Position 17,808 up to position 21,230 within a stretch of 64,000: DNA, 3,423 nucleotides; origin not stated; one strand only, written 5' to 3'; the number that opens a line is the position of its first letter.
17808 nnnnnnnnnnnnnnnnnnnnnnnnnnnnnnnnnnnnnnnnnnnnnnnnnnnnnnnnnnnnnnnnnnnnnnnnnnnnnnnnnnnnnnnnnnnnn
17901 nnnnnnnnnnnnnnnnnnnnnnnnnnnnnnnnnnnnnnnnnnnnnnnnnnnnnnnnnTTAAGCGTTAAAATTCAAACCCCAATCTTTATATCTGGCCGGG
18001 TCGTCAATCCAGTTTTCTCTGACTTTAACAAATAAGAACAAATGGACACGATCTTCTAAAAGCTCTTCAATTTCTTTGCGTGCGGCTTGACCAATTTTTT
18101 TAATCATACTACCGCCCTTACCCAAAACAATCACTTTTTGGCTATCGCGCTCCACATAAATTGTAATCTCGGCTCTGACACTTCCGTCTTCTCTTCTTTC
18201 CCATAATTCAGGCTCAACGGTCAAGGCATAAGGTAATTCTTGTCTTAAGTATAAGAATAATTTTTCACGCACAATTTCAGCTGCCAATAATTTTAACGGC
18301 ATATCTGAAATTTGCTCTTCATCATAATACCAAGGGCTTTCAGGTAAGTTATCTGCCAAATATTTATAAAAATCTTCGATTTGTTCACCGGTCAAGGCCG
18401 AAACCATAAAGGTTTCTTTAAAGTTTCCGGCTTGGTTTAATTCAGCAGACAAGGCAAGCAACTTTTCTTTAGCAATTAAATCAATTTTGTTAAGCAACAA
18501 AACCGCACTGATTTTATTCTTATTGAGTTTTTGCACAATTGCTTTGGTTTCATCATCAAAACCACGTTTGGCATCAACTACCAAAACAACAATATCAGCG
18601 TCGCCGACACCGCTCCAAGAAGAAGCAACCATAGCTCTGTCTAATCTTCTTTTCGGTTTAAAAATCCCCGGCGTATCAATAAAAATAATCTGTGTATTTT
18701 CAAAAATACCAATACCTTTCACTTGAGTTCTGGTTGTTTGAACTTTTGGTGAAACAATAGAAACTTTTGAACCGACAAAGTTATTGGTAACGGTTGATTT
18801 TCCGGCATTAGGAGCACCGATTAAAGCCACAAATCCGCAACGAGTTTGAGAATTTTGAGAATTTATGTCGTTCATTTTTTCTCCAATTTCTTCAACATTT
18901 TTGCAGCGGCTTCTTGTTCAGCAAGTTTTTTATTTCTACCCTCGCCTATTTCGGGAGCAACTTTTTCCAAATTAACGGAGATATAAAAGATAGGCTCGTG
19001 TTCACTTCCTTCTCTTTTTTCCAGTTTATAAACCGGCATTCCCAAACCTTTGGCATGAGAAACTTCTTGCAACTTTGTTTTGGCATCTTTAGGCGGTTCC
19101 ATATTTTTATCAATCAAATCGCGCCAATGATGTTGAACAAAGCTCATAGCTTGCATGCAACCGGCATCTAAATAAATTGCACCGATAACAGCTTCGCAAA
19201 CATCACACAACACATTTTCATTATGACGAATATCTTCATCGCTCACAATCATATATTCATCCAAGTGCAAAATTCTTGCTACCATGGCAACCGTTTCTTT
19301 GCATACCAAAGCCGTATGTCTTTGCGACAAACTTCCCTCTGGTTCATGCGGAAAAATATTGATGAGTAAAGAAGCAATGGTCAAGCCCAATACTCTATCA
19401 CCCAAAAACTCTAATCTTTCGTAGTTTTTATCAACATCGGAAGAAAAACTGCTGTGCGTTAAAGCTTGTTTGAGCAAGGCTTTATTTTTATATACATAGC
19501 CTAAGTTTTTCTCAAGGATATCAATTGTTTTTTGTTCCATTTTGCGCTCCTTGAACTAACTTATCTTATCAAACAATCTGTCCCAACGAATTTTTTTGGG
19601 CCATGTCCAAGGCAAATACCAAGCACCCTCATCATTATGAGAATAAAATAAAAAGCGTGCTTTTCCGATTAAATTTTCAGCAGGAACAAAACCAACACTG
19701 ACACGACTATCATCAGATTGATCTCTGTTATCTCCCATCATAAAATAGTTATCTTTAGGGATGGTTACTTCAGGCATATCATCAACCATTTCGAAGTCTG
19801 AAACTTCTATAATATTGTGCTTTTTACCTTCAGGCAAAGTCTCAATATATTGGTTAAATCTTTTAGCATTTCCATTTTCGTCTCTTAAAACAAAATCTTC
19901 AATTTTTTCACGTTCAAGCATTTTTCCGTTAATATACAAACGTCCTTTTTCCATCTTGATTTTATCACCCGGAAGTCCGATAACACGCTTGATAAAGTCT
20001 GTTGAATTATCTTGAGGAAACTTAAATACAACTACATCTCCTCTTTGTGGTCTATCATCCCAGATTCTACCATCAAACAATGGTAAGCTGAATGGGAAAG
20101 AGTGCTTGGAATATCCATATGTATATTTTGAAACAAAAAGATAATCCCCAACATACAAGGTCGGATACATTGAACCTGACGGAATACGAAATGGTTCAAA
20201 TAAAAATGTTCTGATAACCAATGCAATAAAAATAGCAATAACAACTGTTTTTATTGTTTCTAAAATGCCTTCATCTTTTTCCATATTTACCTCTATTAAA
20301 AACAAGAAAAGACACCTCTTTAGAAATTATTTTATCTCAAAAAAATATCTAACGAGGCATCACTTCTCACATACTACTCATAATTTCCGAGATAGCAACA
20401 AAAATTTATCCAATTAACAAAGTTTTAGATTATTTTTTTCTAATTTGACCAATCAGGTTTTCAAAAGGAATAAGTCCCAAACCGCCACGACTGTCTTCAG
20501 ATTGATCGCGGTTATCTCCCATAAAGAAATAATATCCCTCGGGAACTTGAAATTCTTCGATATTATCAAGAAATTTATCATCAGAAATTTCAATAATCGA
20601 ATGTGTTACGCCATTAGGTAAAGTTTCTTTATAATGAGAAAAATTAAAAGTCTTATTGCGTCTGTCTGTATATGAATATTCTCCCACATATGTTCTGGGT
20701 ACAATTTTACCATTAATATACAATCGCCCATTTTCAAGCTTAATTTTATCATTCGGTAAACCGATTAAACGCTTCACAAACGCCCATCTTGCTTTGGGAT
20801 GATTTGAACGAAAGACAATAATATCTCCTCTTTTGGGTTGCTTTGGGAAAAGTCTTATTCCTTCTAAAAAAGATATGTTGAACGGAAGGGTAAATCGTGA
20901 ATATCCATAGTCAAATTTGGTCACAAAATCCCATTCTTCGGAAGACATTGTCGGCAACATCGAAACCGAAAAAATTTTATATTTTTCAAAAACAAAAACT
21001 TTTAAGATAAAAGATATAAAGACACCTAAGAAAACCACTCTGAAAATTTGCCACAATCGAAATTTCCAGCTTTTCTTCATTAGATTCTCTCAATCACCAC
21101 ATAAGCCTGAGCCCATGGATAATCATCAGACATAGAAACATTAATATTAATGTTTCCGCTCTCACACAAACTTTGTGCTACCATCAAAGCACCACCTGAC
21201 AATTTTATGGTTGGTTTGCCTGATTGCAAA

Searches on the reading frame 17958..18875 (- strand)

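Call 14: search_protein_families(library=pfam, proteins=[window:17958-18875:-], max_evalue=0.001)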
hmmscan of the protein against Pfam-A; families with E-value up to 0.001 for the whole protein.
window:17958-18875:- (305 aa): 11 families
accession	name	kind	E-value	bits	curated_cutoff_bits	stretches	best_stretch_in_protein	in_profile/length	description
PF01926.29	MMR_HSR1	-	3.9e-23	82.2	21.9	1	16-130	2-113/113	50S ribosome-binding GTPase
PF07650.23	KH_2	-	1.2e-19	70.3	22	1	213-289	1-77/78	KH domain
PF00009.33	GTP_EFTU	-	2.4e-15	57.1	26.5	1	51-178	63-187/188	Elongation factor Tu GTP binding domain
PF02421.24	FeoB_N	-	7.2e-12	45.5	27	1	16-169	3-152/156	Ferrous iron transport protein B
PF10662.15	PduV-EutP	-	3.9e-11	43.4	21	1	16-174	4-142/143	Ethanolamine utilisation - propanediol utilisation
PF00350.29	Dynamin_N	-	2.1e-08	34.8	27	0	16-49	1-34/168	Dynamin family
PF03193.22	RsgA_GTPase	-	3.1e-08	34.1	30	1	92-176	22-107/174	RsgA GTPase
PF02492.25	cobW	-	3.1e-08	33.9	20.7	1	59-145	82-167/180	CobW/HypB/UreG, nucleotide-binding domain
PF04548.22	AIG1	-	2.9e-07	30.5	27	1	17-119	4-109/212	AIG1 family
PF00025.27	Arf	-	0.00028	20.8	22.3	1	11-176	12-173/174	ADP-ribosylation factor family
PF00071.28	Ras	-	0.00037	20.6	21.6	1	16-176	2-159/162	Ras family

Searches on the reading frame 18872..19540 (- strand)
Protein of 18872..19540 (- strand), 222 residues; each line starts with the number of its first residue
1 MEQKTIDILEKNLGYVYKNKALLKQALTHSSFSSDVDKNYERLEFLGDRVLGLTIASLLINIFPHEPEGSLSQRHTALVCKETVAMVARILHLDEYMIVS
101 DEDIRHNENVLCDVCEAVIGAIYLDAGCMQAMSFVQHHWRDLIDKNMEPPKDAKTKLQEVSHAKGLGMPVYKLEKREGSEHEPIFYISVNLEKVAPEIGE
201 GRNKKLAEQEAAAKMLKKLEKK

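Call 14: search_protein_families(library=pfam, proteins=[window:18872-19540:-], max_evalue=0.001)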
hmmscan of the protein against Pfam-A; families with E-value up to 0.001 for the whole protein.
window:18872-19540:- (222 aa): 5 families
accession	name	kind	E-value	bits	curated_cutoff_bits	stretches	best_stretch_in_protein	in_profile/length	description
PF14622.11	Ribonucleas_3_3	-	3.6e-33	114.9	35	1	19-138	1-123/128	Ribonuclease-III-like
PF00636.31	Ribonuclease_3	-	2.2e-20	73.7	27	1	41-127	1-102/102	Ribonuclease III domain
PF00035.32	dsrm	-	4.7e-17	62.8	23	1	153-219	1-66/66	Double-stranded RNA binding motif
PF14709.13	DND1_DSRM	-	7e-05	23.5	25.7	1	152-220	2-80/80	double strand RNA binding domain from DEAD END PROTEIN 1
PF22935.1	RM44_endonuclase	-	7.2e-05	23.3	27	0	33-122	53-139/139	Large ribosomal subunit protein mL44, endonuclease domain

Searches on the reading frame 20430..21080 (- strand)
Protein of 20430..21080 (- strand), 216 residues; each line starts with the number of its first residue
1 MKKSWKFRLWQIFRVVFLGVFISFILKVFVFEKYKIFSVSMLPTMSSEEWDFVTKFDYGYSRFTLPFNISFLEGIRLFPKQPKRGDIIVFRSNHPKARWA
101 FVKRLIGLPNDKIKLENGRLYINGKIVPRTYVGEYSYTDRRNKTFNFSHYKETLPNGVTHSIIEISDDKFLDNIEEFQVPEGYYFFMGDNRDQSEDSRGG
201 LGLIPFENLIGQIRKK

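Call 15: search_protein_families(library=pfam, proteins=[window:20430-21080:-], max_evalue=0.0001)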
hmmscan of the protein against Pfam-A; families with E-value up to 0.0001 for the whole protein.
window:20430-21080:- (216 aa): 1 family
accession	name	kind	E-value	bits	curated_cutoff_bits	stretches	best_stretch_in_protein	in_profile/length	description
PF10502.14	Peptidase_S26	-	3e-40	138.3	22.9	1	10-213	2-163/168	Signal peptidase, peptidase S26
